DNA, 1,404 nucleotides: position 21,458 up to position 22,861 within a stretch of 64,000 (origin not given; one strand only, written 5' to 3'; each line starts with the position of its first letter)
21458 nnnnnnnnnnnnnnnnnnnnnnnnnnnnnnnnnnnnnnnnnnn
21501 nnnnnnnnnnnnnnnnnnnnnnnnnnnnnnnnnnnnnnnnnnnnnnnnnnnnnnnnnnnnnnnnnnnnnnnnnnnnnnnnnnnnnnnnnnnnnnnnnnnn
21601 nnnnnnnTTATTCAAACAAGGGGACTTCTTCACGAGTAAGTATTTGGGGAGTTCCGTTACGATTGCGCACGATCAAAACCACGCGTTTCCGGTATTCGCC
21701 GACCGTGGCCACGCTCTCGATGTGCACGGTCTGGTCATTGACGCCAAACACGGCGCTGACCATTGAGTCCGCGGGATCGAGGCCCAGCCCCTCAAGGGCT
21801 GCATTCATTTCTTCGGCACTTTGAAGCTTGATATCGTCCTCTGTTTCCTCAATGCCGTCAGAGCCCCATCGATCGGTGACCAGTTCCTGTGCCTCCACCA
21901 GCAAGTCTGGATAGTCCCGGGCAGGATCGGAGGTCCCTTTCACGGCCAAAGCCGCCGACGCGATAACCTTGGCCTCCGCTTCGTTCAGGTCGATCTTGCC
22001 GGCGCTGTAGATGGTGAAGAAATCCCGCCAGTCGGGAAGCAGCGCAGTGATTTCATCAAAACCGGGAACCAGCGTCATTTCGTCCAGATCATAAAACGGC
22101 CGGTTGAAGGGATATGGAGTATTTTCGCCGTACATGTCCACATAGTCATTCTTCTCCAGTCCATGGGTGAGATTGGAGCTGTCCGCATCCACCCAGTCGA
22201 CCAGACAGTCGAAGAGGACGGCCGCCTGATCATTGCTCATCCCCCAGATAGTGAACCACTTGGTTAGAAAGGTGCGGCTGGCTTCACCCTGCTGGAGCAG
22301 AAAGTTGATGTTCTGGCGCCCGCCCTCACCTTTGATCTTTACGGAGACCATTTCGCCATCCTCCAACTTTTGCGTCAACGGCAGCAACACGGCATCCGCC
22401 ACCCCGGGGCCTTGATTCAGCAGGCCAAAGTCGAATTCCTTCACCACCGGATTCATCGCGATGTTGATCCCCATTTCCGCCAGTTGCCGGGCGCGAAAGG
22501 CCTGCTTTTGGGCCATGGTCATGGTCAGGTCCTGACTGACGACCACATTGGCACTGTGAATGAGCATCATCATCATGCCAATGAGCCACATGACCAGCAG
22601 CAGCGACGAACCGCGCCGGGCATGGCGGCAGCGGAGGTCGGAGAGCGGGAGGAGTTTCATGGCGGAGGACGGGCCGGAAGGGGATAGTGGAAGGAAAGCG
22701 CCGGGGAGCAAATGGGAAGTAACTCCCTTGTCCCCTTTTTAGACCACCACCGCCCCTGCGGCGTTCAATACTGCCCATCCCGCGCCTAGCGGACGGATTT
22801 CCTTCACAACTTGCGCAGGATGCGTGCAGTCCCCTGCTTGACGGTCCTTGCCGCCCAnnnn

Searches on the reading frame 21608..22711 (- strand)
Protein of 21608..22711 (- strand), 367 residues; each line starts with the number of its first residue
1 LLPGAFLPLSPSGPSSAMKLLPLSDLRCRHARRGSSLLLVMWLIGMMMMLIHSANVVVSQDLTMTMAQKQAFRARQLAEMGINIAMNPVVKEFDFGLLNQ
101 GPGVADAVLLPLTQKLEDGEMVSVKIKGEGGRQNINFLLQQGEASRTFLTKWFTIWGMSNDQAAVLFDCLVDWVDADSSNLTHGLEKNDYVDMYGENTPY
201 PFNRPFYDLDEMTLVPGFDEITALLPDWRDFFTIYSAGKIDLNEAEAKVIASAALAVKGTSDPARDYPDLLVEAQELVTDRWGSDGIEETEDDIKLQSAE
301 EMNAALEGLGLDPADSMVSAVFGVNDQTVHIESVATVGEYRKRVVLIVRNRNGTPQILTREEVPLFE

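Call 24: search_protein_families(library=pfam, proteins=[window:21608-22711:-], max_evalue=0.01)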
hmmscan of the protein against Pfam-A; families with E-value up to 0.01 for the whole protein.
window:21608-22711:- (367 aa): 1 family
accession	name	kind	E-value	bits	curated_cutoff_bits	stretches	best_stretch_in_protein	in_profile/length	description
PF21687.3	T2SSK_1st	-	4.1e-09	37.6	26.2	1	131-220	1-92/107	Type II secretion system (T2SS), protein K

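Call 53: search_protein_families(library=ncbifam, proteins=[window:21608-22711:-], max_evalue=0.01)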
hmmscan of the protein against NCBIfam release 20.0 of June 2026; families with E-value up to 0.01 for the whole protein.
window:21608-22711:- (367 aa): 1 family
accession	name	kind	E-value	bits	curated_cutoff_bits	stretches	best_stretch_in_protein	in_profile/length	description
NF037980.1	T2SS_GspK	equivalog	1.3e-18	67.6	130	1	33-348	2-306/307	type II secretion system minor pseudopilin GspK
